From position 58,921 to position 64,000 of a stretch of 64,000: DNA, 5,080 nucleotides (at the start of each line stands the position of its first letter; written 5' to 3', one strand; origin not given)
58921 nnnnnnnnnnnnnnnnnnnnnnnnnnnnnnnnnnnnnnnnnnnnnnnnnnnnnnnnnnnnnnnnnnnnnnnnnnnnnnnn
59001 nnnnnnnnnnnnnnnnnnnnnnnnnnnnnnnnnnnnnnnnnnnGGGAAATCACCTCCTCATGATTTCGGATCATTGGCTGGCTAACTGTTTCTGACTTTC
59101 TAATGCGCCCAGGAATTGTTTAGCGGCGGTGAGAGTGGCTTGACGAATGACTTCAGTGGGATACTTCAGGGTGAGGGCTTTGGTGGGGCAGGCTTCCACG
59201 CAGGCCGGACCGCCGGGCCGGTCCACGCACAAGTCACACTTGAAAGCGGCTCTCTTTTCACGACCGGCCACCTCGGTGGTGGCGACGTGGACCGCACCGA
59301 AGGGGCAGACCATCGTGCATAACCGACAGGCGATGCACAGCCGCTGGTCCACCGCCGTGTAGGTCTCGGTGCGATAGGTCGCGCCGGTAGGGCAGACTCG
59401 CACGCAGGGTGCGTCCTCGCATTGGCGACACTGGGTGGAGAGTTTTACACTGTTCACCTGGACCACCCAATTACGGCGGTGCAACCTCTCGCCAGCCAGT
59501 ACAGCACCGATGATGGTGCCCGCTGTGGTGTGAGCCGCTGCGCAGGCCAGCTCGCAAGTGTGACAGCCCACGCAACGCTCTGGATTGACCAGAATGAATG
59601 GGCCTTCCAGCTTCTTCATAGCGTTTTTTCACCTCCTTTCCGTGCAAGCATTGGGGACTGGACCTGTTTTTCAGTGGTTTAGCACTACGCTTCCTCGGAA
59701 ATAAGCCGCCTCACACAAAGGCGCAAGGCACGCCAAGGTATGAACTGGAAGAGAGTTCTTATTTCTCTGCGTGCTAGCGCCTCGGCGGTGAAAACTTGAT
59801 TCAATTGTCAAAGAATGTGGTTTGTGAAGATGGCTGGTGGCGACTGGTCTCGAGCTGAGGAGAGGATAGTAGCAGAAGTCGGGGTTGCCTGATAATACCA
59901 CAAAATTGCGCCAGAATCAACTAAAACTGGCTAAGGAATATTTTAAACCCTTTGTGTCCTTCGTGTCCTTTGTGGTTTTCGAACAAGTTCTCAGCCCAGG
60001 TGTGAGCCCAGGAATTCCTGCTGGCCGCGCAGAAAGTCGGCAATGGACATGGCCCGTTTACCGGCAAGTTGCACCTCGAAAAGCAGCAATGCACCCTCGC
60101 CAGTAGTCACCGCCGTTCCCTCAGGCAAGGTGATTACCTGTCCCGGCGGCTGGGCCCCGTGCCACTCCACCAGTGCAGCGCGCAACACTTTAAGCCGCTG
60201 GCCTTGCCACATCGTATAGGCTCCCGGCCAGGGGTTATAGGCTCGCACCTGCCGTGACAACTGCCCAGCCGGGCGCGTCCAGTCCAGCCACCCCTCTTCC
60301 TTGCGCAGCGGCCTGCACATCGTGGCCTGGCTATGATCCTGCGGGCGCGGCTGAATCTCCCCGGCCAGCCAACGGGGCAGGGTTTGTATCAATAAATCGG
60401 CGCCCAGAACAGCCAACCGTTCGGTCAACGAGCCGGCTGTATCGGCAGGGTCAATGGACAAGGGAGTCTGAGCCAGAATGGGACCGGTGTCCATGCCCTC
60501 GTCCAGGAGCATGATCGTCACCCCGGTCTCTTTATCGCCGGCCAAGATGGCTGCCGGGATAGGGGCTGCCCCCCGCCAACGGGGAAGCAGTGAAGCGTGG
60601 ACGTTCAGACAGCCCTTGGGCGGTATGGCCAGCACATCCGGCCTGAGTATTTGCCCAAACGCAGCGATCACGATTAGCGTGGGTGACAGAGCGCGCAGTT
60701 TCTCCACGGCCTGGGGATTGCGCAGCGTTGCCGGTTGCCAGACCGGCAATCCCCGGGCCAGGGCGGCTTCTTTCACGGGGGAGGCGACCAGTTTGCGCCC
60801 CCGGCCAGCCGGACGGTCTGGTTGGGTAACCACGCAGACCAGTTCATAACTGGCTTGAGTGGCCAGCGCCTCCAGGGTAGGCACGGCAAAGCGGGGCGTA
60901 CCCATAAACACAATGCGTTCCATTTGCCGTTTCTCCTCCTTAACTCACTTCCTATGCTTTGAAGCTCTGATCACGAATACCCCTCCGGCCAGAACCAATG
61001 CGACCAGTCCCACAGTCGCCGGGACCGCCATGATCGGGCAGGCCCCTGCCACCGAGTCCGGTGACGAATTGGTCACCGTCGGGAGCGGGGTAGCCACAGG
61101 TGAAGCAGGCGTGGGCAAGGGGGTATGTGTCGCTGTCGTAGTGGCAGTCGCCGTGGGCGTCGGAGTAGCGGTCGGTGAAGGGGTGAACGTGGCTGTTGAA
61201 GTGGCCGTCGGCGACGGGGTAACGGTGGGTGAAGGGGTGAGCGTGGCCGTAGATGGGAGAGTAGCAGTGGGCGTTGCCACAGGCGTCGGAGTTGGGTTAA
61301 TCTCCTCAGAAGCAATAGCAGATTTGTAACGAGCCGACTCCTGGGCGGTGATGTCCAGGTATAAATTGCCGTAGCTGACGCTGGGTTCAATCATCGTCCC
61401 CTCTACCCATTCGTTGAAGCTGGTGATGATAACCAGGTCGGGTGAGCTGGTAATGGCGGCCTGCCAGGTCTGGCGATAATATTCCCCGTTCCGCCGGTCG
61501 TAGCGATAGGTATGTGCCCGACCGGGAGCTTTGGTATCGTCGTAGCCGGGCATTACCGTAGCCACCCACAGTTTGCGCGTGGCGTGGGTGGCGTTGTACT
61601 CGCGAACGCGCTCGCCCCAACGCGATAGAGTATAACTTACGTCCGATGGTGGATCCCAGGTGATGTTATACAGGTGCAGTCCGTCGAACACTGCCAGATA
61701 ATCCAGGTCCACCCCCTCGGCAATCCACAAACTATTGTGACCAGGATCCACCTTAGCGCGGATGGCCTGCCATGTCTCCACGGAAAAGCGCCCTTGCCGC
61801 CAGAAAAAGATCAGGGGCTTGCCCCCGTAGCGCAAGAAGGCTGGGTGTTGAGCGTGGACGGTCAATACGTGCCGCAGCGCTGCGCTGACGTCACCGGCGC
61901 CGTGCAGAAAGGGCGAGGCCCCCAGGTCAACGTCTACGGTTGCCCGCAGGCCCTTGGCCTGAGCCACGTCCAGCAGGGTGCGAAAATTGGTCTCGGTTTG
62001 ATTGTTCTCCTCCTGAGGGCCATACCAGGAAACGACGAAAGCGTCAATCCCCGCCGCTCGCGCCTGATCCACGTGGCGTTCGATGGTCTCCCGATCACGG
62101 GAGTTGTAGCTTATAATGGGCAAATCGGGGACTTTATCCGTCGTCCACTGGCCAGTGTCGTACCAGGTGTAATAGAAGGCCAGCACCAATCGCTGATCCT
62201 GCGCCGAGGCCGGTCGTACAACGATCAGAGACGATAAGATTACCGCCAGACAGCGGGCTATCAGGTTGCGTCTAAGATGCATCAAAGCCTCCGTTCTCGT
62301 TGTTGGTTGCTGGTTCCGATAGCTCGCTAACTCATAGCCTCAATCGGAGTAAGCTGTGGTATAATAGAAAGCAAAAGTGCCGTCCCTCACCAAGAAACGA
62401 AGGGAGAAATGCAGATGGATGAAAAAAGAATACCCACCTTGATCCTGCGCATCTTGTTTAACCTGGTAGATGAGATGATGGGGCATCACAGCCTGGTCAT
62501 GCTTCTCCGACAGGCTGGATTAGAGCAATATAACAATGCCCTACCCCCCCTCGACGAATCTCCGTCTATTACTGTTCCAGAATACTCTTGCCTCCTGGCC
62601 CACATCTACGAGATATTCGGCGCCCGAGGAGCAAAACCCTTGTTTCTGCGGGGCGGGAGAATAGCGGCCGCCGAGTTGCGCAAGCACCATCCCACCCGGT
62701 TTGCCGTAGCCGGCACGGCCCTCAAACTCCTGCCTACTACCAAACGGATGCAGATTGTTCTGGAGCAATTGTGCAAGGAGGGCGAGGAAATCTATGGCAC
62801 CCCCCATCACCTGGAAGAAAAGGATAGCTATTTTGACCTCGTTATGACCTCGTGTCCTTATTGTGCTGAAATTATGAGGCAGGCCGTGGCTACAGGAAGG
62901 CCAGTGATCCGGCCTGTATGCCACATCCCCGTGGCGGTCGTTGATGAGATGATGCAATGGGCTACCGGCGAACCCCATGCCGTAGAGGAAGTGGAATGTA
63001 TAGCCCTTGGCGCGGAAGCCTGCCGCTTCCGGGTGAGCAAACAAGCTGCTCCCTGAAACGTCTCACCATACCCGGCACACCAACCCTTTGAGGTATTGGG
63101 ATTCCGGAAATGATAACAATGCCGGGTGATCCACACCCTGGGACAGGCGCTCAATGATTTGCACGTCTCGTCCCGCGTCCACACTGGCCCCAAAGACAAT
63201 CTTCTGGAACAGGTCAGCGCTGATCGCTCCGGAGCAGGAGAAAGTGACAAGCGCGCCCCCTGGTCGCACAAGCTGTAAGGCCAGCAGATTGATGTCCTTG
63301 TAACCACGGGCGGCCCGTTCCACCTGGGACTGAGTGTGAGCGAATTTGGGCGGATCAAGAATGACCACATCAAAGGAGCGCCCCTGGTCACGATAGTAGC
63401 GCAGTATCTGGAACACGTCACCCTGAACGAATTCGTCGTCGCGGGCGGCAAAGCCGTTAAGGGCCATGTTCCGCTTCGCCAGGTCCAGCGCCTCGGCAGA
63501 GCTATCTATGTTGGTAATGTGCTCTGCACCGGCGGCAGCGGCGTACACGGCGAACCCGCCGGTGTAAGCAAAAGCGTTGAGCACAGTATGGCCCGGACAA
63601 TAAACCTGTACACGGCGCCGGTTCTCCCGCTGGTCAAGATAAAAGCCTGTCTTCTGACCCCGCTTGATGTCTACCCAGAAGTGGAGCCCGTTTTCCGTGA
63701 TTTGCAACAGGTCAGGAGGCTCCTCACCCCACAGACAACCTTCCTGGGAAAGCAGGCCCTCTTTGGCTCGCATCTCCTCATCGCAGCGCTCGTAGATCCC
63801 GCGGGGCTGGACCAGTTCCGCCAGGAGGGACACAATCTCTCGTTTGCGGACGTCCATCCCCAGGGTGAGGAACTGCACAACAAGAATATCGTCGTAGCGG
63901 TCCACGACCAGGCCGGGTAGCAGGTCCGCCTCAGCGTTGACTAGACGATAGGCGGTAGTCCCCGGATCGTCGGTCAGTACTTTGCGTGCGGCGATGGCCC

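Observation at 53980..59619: cooF-cooS CO dehydrogenase followed by a NuoE/NuoF/HoxU-like NAD(P)-binding module with no hydrogenase subunit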

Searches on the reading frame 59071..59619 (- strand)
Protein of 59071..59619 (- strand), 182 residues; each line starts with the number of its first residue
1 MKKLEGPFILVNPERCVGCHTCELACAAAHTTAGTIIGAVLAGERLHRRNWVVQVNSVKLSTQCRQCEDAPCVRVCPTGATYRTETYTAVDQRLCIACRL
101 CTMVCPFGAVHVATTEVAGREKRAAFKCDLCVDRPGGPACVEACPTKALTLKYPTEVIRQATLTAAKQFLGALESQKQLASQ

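Call 3: search_protein_families(library=pfam, proteins=[window:59071-59619:-])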
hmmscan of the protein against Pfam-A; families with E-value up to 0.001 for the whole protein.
window:59071-59619:- (182 aa): 14 families
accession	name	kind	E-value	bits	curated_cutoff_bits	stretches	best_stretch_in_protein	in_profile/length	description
PF00037.32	Fer4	-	1.3e-14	53.8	21.1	2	90-110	3-23/24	4Fe-4S binding domain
PF12837.12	Fer4_6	-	1.7e-12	47.1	25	2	89-109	3-23/24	4Fe-4S binding domain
PF13187.11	Fer4_9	-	1.6e-11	44.5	27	2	95-148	2-51/52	4Fe-4S dicluster domain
PF12838.12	Fer4_7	-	1.7e-11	44.8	27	2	63-109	1-52/52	4Fe-4S dicluster domain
PF13247.11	Fer4_11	-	3.1e-11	43.8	26.2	1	60-151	6-97/100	4Fe-4S dicluster domain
PF13237.11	Fer4_10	-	1.9e-10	41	25.5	1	90-145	4-53/53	4Fe-4S dicluster domain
PF12797.12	Fer4_2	-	1.1e-08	34.9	24.5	2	8-28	2-22/22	4Fe-4S binding domain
PF13484.11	Fer4_16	-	1.6e-08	35.6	30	0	95-121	2-28/66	4Fe-4S double cluster binding domain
PF13183.11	Fer4_8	-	1.4e-06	29.1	27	1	14-79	3-67/68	4Fe-4S dicluster domain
PF12800.12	Fer4_4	-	3e-06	27.5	24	0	95-108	4-17/17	4Fe-4S binding domain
PF14697.11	Fer4_21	-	3.1e-06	27.6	35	1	62-110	6-57/59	4Fe-4S dicluster domain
PF25160.1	LdpA_Fe-S-bd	-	4.4e-06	26.8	27.6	1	69-114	6-47/49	LdpA Fe-S cluster-binding domain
PF13534.11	Fer4_17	-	4.6e-06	27.5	22.2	0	63-89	1-25/61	4Fe-4S dicluster domain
PF12798.12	Fer4_3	-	0.00022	22.3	27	0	95-109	1-15/15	4Fe-4S binding domain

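Call 4: search_protein_families(library=ncbifam, proteins=[window:59071-59619:-])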
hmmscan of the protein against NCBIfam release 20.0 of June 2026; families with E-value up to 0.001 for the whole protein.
window:59071-59619:- (182 aa): 62 families (the best 25 are shown)
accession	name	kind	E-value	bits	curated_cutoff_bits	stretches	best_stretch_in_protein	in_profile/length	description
NF009408.0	PRK12769.1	equivalog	4.5e-39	134.1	1003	1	7-161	3-154/659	formate-dependent uric acid utilization protein AegA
NF007658.0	PRK10330.1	equivalog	1.3e-34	119.2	260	1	8-151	4-154/181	electron transport protein HydN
NF009451.0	PRK12809.1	equivalog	6.5e-26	90.8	1154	1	8-153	4-138/639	formate-dependent uric acid utilization protein YgfT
TIGR02951.1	DMSO_dmsB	equivalog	1.2e-23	83.9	214.1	1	11-151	6-150/161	DMSO/selenate family reductase complex B subunit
NF045797.1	DsrO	equivalog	2.2e-20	73.1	200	1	55-149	94-198/235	sulfate reduction electron transfer complex DsrMKJOP subunit DsrO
NF045766.1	PhenlGlyoxDHPadI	equivalog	8.7e-20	70.9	700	1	9-158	7-142/443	NADH-dependent phenylglyoxylate dehydrogenase subunit beta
TIGR03149.1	cyt_nit_nrfC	equivalog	5.3e-18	65.2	377.6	1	14-151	46-181/225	cytochrome c nitrite reductase Fe-S protein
NF011569.0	PRK14993.1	equivalog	5.9e-18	65.2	416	1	9-148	46-182/244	tetrathionate reductase subunit TtrB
NF041715.1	arsenate_red_ArrB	equivalog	3.6e-17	62.7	450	1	11-113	7-107/233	arsenate respiratory reductase iron-sulfur subunit ArrB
NF038355.1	FDH3_beta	equivalog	1.8e-15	57.5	240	1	10-135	6-125/180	formate dehydrogenase FDH3 subunit beta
NF045715.1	sulf_resp_HmcB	equivalog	1.4e-14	54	420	1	57-162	100-206/307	sulfate respiration complex iron-sulfur protein HmcB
TIGR01582.1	FDH-beta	equivalog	1.6e-14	53.7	334.7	1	9-162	24-190/283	formate dehydrogenase subunit beta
NF007382.0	PRK09898.1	equivalog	1.8e-13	50.5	213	1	11-151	63-200/208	ferredoxin-like protein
NF008134.0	PRK10882.1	equivalog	2.7e-13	49.7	263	1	41-160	92-214/329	hydrogenase 2 operon protein HybA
TIGR01971.1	NuoI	subfamily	3.8e-13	49.1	113.05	2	93-158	42-107/121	NADH-quinone oxidoreductase, chain I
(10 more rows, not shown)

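Call 30: search_solved_structures(query=window:59071-59619:-, show_alignments=3, max_evalue=1e-8)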
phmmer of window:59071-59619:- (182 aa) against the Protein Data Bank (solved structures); distinct sequences matched with E-value up to 1e-8: 16.
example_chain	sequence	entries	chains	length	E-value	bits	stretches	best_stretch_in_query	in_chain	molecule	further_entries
7qv7_B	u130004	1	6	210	3.1e-34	121.4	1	2-121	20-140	Hydrogen dependent carbon dioxide reductase subunit HycB4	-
7qv7_A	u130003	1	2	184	2.1e-25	92.6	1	7-114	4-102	Hydrogen dependent carbon dioxide reductase subunit HycB3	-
7z0s_B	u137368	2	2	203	2.2e-23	86.1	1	8-113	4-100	Formate hydrogenlyase subunit 2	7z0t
9mqx_E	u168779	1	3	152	3.7e-22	82.1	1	9-157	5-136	Fe-S-cluster-containing hydrogenase subunit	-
6cz7_B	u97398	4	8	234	9.4e-18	67.7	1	10-111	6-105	4Fe-4S ferredoxin, iron-sulfur binding domain protein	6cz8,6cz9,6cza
2vpw_B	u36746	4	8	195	2.7e-16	63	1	12-151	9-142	NRFC PROTEIN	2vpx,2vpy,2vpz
8c0z_C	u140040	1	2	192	1.1e-14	57.8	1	10-151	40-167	Iron-sulfur cluster-binding protein potential subunit of aldehyde oxidoreductase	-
9sw6_H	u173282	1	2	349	4.4e-14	55.8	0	72-112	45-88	Tungsten formylmethanofuran dehydrogenase, subunit F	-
5t5i_F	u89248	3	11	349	5.2e-14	55.5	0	72-112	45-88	Tungsten formylmethanofuran dehydrogenase subunit fwdF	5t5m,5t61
9sw6_G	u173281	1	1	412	6.3e-13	52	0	89-149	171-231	Polyferredoxin protein MvhB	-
1kqf_B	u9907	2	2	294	5.5e-12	48.9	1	10-167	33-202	FORMATE DEHYDROGENASE, NITRATE-INDUCIBLE, IRON-SULFUR SUBUNIT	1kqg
6x6u_B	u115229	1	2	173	1.8e-11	47.2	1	7-147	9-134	Oxidoreductase, Fe-S subunit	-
6x1o_B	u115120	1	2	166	4.4e-11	46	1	8-147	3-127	Oxidoreductase, Fe-S subunit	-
9vap_B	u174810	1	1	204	1.6e-10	44.2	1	10-135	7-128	4Fe-4S dicluster domain-containing protein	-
1q16_B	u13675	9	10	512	2.4e-09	40.4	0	60-164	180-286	Respiratory nitrate reductase 1 beta chain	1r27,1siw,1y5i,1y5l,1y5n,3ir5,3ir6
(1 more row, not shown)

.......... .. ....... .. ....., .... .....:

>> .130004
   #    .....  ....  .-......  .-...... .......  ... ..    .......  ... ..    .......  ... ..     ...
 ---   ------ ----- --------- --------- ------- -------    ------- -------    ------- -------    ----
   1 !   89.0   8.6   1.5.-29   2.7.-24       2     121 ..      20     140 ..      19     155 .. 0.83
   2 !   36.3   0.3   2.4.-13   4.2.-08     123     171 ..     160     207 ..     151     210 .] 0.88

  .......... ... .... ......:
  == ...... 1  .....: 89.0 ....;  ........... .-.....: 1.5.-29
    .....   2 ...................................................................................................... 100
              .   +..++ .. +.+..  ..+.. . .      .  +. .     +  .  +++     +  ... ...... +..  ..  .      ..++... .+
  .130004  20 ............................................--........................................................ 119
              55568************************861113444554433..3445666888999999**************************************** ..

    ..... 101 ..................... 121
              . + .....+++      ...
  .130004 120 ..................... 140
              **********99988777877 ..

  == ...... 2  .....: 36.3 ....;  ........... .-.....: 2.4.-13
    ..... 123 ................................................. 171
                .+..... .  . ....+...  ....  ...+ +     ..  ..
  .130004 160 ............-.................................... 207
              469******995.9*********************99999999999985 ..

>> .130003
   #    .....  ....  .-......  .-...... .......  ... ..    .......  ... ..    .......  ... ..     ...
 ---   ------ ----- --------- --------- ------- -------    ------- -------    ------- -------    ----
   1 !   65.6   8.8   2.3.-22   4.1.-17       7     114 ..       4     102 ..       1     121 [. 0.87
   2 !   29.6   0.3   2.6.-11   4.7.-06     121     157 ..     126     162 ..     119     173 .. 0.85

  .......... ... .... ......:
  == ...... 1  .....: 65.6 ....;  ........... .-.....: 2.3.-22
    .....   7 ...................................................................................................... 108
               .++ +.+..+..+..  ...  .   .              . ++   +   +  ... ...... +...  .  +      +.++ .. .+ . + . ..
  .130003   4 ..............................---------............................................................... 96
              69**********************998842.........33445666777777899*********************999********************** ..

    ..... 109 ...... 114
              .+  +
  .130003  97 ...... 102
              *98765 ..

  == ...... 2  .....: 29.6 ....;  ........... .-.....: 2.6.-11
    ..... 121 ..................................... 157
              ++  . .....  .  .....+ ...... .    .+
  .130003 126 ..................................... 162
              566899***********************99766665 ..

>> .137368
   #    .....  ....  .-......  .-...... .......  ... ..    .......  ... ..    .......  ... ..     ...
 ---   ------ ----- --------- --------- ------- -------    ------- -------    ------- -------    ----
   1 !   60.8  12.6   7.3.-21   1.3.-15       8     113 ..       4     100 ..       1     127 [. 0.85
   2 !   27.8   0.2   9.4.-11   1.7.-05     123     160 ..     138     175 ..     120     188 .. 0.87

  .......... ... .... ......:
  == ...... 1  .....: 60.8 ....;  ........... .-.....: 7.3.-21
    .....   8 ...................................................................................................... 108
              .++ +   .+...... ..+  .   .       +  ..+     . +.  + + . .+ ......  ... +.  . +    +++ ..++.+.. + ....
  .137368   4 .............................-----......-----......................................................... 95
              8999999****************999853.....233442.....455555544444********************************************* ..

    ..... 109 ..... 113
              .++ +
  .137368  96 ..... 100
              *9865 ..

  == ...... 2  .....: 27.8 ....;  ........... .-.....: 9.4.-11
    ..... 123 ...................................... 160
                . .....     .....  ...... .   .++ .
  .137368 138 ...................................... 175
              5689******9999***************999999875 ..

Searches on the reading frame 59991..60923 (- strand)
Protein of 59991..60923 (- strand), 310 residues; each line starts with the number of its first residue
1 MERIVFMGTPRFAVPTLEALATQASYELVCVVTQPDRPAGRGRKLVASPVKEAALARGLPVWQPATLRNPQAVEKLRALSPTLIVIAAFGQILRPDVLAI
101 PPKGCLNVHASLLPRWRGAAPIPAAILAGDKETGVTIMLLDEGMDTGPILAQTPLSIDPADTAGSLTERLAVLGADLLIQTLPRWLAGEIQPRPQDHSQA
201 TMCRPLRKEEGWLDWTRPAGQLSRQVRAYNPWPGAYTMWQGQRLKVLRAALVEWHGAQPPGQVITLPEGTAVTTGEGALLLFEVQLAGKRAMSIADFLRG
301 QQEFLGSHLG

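Call 3: search_protein_families(library=pfam, proteins=[window:59991-60923:-])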
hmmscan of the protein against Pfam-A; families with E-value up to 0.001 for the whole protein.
window:59991-60923:- (310 aa): 2 families
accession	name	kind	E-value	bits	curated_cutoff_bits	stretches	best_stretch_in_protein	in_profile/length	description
PF00551.24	Formyl_trans_N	-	5e-48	163.7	26.1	1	3-181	2-180/181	Formyl transferase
PF02911.23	Formyl_trans_C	-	2.1e-27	95.6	21.1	1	206-301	2-99/100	Formyl transferase, C-terminal domain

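Call 4: search_protein_families(library=ncbifam, proteins=[window:59991-60923:-])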
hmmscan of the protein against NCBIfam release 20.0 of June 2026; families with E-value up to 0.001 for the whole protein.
window:59991-60923:- (310 aa): 7 families
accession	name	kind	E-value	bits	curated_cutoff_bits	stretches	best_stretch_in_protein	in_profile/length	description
TIGR00460.1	fmt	equivalog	1.2e-96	323.5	201.5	1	3-303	2-306/315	methionyl-tRNA formyltransferase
NF005998.1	PRK08125.1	equivalog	3.5e-49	167.8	777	1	16-286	15-281/649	bifunctional UDP-4-amino-4-deoxy-L-arabinose formyltransferase/UDP-glucuronic acid oxidase ArnA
NF005414.0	PRK06988.1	equivalog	2e-46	158.4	316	1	3-284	4-285/311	formyltransferase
TIGR00639.1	PurN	equivalog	1.3e-19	70.5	150.1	1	73-182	72-181/192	phosphoribosylglycinamide formyltransferase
NF004684.0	PRK06027.1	subfamily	6.8e-13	48.9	223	1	71-187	156-268/286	formyltetrahydrofolate deformylase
TIGR00655.1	PurU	equivalog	2e-12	47.3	285.95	1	70-184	150-260/280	formyltetrahydrofolate deformylase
NF005755.0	PRK07579.1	equivalog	2e-07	31.1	238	1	105-182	88-164/245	dTDP-4-amino-4,6-dideoxyglucose formyltransferase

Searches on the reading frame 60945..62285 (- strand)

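Call 3: search_protein_families(library=pfam, proteins=[window:60945-62285:-])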
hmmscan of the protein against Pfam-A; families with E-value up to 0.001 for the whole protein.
window:60945-62285:- (446 aa): 3 families
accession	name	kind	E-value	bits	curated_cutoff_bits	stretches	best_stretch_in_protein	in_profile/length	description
PF16317.11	Glyco_hydro_99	-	7e-35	121.2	33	1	58-313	63-321/341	Glycosyl hydrolase family 99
PF03659.20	Glyco_hydro_71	-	7.1e-11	42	34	1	62-302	12-241/375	Glycosyl hydrolase family 71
PF14307.12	Glyco_tran_WbsX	-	2.1e-10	41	25.1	1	221-312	253-349/350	Glycosyltransferase WbsX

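Call 4: search_protein_families(library=ncbifam, proteins=[window:60945-62285:-])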
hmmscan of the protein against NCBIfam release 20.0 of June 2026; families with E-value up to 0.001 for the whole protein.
window:60945-62285:- (446 aa): 0 families

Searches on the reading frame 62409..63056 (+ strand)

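Call 47: search_protein_families(library=pfam, max_evalue=0.00001, proteins=[window:62409-63056:+])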
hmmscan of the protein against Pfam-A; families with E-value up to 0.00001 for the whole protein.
window:62409-63056:+ (215 aa): 1 family
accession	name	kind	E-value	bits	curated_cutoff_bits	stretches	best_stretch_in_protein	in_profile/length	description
PF02830.23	V4R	-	1.8e-07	31.5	31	1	168-210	19-61/62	V4R domain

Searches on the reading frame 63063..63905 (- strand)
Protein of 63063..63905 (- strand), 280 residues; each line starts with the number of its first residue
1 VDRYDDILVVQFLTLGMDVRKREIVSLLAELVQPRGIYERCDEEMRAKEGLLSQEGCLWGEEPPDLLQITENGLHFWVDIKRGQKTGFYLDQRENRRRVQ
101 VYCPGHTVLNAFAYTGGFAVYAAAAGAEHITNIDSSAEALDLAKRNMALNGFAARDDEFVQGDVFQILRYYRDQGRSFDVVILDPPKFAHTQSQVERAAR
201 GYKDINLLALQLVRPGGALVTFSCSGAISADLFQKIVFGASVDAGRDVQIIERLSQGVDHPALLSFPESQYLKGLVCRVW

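Call 47: search_protein_families(library=pfam, max_evalue=0.00001, proteins=[window:63063-63905:-])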
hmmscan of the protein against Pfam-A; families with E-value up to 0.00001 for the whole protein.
window:63063-63905:- (280 aa): 5 families
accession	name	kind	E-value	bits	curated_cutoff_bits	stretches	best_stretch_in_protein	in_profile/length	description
PF10672.15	Methyltrans_SAM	-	4.6e-28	98.7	27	1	62-234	81-249/286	S-adenosylmethionine-dependent methyltransferase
PF03602.21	Cons_hypoth95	-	2.1e-08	34.5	24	1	102-191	39-126/182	Conserved hypothetical protein 95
PF13847.12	Methyltransf_31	-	4.8e-08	33.3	27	1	108-230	7-116/145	Methyltransferase domain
PF02475.24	TRM5-TYW2_MTfase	-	5.7e-07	30.1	28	1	70-191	4-118/164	TRM5/TYW2 methyltransferase domain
PF13649.12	Methyltransf_25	-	4.2e-06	27.8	27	1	114-198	7-85/97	Methyltransferase domain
